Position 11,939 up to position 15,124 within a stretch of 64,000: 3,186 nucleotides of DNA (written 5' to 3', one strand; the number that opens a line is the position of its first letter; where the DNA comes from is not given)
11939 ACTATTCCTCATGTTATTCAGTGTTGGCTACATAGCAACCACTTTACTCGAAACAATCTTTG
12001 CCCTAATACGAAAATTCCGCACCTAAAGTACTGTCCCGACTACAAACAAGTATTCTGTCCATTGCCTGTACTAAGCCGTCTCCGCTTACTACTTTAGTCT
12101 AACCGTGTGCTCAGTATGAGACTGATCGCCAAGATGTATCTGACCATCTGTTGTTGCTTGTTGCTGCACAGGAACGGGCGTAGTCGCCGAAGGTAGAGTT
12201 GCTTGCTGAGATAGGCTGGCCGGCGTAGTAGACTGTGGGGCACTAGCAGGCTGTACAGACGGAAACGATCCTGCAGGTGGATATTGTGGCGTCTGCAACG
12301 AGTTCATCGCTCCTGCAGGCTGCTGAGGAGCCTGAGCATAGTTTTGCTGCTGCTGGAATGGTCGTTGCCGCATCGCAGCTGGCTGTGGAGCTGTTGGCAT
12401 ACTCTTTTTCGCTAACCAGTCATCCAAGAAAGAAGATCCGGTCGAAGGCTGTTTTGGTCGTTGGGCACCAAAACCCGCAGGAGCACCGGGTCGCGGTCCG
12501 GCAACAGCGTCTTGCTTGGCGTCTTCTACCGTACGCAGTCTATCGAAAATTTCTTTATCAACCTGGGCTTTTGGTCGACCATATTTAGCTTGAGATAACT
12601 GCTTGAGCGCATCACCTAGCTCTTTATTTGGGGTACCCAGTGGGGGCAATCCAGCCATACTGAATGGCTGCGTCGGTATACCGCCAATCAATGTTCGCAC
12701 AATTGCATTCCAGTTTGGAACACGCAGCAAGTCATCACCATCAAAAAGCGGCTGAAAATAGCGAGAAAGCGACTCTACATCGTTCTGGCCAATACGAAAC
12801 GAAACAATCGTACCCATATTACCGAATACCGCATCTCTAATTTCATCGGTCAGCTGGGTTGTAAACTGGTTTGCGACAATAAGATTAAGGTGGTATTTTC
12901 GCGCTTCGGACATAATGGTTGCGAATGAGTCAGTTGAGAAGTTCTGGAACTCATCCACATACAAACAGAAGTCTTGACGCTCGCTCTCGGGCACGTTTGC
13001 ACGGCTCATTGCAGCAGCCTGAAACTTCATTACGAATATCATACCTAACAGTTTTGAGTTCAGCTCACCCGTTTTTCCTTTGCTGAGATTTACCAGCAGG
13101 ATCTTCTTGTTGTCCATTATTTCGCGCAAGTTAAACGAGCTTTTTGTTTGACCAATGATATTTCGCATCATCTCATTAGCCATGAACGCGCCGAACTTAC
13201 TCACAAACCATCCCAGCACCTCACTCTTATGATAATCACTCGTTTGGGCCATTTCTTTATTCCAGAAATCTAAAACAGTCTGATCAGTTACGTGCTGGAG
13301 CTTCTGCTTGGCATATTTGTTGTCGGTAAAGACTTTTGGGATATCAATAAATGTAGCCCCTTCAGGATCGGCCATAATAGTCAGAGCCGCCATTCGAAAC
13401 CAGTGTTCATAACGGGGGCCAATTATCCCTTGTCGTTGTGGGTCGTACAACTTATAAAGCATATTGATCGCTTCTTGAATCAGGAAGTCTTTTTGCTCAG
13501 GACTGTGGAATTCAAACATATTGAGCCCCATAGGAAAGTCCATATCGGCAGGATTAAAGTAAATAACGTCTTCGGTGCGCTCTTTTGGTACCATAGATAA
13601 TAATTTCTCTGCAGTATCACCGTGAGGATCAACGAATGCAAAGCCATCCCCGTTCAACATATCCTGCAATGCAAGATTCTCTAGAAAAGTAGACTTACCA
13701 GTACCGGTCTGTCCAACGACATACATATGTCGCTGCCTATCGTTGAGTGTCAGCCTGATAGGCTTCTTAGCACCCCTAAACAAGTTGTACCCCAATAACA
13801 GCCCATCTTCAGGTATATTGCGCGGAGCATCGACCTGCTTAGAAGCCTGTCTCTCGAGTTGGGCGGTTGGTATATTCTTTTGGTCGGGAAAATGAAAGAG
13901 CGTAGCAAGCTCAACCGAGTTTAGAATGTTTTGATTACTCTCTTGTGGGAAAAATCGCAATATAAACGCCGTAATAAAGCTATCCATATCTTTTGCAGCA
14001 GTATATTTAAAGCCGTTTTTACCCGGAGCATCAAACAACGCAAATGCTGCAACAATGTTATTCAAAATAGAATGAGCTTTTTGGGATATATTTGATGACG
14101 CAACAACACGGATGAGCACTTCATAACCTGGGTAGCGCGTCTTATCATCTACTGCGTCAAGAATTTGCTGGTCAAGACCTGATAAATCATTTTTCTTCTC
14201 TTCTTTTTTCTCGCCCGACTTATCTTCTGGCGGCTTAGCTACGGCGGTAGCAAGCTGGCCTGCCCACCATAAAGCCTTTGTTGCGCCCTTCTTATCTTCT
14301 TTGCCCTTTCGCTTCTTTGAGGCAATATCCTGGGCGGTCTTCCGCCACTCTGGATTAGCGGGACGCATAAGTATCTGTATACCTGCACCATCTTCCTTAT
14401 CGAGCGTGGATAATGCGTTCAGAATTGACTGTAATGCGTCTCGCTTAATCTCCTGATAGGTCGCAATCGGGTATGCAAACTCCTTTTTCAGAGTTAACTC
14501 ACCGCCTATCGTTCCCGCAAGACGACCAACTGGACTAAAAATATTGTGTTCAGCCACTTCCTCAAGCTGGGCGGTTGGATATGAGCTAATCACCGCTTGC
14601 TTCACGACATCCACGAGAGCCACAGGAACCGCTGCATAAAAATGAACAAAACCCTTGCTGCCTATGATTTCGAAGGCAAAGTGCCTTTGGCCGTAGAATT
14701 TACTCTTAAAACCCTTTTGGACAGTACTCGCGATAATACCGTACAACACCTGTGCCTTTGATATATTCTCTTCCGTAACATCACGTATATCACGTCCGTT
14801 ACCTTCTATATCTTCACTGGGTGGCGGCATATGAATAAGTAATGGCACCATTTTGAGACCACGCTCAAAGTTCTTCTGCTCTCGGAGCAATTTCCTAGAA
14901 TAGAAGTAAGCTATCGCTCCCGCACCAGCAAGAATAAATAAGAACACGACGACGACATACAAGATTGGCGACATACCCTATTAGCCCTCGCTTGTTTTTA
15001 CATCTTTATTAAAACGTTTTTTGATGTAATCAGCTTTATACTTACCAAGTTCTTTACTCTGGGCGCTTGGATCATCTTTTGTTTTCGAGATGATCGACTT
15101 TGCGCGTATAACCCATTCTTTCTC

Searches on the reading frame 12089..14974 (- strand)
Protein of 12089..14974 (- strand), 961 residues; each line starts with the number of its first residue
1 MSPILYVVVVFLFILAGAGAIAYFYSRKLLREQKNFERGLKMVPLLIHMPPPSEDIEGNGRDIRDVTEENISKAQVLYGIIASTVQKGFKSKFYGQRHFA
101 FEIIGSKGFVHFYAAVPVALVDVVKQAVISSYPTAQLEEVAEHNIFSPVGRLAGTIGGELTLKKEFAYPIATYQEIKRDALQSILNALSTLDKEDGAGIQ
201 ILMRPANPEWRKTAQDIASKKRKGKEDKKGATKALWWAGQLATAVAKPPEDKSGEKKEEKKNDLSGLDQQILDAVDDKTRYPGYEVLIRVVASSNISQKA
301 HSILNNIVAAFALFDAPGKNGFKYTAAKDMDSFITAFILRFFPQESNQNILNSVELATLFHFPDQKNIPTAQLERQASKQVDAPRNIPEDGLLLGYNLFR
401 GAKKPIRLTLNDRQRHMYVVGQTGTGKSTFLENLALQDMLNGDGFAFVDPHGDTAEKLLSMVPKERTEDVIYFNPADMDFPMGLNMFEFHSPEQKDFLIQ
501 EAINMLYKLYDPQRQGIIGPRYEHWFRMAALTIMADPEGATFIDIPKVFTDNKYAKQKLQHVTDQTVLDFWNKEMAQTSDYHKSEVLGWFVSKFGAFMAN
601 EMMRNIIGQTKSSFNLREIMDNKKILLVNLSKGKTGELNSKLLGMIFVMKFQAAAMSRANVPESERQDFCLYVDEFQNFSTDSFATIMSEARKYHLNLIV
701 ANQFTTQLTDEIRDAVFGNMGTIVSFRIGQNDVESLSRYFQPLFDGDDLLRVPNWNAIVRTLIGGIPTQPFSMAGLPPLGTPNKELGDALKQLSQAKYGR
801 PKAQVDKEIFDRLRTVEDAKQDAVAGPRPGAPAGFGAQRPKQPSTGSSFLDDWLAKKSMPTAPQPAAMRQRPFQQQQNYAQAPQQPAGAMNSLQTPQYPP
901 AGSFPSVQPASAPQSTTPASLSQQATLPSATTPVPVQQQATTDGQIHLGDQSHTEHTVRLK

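Call 92: search_protein_families(library=pfam, proteins=[window:12089-14974:-], max_evalue=0.01)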
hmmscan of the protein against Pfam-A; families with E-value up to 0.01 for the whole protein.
window:12089-14974:- (961 aa): 6 families
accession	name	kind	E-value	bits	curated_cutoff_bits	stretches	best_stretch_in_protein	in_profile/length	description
PF13401.12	AAA_22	-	9.3e-07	29.7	27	1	413-462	4-54/130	AAA domain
PF01935.23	DUF87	-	1.3e-05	25.9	23.2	1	401-500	9-103/220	Helicase HerA, central domain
PF12696.13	TraG-D_C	-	0.00068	20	22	1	671-731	4-69/126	TraM recognition site of TraD and TraG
PF10412.15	TrwB_AAD_bind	-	0.0018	17.7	20.5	0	408-478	9-73/387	Type IV secretion-system coupling protein DNA-binding domain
PF20720.3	nSTAND3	-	0.004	17.3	27.2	0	413-473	16-71/155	Novel STAND NTPase 3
PF01580.24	FtsK_SpoIIIE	-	0.005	16.7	24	0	404-434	29-59/221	FtsK/SpoIIIE family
